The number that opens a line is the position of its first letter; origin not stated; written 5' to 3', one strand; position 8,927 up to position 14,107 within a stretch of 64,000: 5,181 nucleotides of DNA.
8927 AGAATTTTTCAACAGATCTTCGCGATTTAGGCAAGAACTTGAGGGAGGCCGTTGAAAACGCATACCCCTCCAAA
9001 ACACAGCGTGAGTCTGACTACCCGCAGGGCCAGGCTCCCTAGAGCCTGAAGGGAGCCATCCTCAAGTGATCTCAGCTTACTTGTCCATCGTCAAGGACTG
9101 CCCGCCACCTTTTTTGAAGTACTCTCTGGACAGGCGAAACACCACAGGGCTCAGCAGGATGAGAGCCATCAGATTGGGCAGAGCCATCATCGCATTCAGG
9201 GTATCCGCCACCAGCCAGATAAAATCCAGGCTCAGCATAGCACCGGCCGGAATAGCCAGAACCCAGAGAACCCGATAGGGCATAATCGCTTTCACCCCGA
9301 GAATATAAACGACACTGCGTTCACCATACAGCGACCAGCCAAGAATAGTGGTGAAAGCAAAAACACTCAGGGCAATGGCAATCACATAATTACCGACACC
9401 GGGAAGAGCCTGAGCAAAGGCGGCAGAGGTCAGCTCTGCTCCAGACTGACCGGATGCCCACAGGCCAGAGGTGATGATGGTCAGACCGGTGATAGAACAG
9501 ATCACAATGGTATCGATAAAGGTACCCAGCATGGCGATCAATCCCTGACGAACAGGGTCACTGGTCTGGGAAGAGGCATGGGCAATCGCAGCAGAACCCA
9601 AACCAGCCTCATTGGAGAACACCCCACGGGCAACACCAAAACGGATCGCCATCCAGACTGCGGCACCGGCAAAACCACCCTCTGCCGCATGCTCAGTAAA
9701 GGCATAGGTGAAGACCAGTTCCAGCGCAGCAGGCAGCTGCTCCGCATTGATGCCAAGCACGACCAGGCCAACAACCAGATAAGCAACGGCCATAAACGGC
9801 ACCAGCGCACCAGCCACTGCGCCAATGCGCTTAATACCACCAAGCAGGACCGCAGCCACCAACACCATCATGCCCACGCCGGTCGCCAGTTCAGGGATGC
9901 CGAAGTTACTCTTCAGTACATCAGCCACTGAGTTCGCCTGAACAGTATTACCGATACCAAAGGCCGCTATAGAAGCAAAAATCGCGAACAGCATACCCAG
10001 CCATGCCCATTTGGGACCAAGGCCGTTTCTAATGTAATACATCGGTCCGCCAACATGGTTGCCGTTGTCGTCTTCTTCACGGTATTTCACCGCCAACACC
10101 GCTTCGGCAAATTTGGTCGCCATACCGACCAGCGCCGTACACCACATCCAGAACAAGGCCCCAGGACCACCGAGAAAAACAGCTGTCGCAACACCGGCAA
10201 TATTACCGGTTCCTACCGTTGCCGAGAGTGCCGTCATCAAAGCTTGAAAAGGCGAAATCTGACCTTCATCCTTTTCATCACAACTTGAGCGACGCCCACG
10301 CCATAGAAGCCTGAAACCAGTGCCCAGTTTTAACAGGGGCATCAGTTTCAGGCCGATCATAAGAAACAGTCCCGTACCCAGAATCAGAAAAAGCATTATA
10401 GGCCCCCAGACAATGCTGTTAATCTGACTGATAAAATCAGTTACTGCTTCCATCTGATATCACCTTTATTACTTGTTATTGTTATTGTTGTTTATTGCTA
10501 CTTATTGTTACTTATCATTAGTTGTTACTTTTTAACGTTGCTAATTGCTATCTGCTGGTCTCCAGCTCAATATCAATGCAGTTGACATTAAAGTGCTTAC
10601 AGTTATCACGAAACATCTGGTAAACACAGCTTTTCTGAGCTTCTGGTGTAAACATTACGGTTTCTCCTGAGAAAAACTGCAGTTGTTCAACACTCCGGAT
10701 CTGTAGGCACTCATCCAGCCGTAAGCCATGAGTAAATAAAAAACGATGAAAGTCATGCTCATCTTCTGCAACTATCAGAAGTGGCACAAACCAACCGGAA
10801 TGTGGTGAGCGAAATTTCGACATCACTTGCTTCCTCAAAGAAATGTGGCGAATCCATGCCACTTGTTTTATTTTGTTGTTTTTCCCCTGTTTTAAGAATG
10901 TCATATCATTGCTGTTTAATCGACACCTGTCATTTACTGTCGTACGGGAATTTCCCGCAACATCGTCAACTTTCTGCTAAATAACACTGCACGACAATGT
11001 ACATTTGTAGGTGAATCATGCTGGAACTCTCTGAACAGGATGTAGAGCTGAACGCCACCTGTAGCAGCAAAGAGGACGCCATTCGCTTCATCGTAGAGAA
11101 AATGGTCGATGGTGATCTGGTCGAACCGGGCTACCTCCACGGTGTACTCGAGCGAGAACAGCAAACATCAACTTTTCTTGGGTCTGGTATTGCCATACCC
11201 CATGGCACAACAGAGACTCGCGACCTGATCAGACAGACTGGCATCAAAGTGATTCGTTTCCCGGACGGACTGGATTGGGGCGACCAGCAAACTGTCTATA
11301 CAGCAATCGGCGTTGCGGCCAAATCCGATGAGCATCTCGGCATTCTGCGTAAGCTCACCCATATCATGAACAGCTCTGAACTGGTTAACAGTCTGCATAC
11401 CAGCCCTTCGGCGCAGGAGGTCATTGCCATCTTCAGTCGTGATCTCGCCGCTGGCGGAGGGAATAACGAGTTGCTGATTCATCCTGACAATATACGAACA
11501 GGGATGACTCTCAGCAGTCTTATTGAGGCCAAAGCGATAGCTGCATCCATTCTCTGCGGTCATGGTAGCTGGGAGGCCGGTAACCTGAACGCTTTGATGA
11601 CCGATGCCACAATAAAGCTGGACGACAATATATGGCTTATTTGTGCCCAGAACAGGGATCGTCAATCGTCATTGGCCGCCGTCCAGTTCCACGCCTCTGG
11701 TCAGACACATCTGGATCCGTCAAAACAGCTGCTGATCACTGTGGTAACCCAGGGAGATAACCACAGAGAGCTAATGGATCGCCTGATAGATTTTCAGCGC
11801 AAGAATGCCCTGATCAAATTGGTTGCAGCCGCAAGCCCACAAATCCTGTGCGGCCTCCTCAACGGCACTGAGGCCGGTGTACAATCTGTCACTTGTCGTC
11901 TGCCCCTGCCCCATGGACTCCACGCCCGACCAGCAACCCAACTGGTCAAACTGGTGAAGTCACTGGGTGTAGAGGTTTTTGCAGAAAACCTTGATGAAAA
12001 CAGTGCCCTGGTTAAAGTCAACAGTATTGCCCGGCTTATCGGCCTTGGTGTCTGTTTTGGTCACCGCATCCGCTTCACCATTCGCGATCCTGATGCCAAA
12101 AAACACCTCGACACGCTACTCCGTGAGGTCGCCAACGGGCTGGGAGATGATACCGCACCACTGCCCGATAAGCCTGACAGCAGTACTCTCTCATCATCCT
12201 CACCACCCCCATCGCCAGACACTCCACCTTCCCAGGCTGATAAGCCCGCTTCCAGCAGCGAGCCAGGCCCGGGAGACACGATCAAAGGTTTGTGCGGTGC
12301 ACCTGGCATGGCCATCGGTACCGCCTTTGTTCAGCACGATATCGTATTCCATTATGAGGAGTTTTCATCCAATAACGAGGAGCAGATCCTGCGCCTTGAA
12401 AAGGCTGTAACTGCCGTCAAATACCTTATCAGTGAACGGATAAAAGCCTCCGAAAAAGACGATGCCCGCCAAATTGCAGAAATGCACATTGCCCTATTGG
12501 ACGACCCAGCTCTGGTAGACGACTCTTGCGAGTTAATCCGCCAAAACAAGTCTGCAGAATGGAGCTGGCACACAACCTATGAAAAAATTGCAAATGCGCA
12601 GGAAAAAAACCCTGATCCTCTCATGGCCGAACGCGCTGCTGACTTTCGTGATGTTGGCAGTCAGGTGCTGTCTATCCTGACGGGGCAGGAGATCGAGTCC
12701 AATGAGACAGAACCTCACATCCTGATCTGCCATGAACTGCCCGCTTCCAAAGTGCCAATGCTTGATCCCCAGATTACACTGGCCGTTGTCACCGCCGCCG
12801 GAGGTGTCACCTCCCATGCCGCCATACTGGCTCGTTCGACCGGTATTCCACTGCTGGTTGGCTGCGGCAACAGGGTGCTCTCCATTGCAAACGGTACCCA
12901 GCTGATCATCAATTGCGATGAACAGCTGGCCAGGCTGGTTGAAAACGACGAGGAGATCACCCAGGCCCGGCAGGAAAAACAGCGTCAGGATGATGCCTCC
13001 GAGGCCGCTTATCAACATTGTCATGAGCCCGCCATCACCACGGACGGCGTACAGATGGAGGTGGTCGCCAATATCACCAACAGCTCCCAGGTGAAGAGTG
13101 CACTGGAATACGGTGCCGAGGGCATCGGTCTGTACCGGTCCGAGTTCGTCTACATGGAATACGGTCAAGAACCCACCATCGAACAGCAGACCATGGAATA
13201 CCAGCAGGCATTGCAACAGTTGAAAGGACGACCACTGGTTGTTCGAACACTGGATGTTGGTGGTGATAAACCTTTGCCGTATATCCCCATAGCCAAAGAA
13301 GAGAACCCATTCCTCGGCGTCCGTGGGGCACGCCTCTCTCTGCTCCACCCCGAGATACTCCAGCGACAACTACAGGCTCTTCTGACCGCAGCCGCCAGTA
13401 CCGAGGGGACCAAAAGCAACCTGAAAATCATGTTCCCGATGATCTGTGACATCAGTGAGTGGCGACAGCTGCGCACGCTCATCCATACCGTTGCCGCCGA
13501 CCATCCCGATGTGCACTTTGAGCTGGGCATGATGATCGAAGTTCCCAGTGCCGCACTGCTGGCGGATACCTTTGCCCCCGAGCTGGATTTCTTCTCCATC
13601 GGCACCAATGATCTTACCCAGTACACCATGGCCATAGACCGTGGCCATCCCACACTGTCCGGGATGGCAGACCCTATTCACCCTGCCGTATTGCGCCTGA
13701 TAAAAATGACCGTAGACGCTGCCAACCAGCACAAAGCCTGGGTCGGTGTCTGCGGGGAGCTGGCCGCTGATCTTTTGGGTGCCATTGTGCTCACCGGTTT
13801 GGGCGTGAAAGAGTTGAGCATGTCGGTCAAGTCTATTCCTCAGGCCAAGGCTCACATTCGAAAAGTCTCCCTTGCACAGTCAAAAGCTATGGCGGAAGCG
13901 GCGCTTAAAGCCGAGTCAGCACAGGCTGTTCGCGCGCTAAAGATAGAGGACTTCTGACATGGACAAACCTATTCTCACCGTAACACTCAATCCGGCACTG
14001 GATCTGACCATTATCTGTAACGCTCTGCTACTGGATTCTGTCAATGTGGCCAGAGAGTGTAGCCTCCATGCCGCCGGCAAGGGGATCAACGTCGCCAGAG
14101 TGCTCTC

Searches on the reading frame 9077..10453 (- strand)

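Call 6: search_protein_families(library=pfam, proteins=[window:9077-10453:-], max_evalue=0.001)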
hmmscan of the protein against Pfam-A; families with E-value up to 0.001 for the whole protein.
window:9077-10453:- (458 aa): 1 family
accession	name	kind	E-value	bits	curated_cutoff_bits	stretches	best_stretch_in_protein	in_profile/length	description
PF01235.23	Na_Ala_symp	-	9.4e-144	479.9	24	1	60-448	7-382/392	Sodium:alanine symporter family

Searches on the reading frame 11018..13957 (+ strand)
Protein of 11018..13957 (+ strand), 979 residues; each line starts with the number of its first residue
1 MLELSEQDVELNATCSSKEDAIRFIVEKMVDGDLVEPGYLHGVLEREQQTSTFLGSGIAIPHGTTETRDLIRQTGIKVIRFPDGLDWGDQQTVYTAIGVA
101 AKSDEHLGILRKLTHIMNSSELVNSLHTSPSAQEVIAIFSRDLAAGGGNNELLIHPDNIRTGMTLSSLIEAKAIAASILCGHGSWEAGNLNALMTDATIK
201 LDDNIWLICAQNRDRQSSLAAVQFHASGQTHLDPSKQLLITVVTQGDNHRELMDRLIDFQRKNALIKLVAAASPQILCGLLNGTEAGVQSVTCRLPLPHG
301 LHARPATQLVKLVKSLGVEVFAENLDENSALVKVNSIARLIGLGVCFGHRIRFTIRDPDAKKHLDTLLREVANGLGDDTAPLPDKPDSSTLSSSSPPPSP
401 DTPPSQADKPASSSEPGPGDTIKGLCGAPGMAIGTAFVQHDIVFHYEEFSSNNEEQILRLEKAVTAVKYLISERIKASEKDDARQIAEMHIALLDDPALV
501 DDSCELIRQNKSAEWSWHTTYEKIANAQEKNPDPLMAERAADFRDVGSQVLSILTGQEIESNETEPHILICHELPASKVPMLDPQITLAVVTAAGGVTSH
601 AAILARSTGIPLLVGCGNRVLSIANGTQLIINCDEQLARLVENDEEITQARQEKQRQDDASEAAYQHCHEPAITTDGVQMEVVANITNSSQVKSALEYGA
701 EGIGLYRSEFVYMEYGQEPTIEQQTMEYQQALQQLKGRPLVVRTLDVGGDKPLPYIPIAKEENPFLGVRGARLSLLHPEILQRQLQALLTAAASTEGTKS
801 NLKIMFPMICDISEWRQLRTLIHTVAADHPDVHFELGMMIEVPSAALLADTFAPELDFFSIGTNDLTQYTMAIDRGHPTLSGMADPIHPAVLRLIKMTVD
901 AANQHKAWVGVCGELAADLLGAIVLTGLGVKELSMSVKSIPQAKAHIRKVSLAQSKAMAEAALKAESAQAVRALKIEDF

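Call 6: search_protein_families(library=pfam, proteins=[window:11018-13957:+], max_evalue=0.001)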
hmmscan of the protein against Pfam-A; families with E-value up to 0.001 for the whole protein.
window:11018-13957:+ (979 aa): 5 families
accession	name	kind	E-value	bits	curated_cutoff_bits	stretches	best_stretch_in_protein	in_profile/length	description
PF02896.24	PEP-utilizers_C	-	6.9e-102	341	22.8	1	667-950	7-291/293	PEP-utilising enzyme, PEP-binding domain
PF00359.27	PTS_EIIA_2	-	3.7e-30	105.2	27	1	4-140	3-142/144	Phosphoenolpyruvate-dependent sugar phosphotransferase system, EIIA 2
PF05524.18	PEP-utilisers_N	-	2.2e-19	70.2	24.4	1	423-539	1-121/121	PEP-utilising enzyme, N-terminal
PF00391.29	PEP-utilizers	-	6e-17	61.5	23.1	1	565-635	3-71/72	PEP-utilising enzyme, mobile domain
PF00381.24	PTS-HPr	-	2e-13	50.6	23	1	294-369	6-77/81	PTS HPr component phosphorylation site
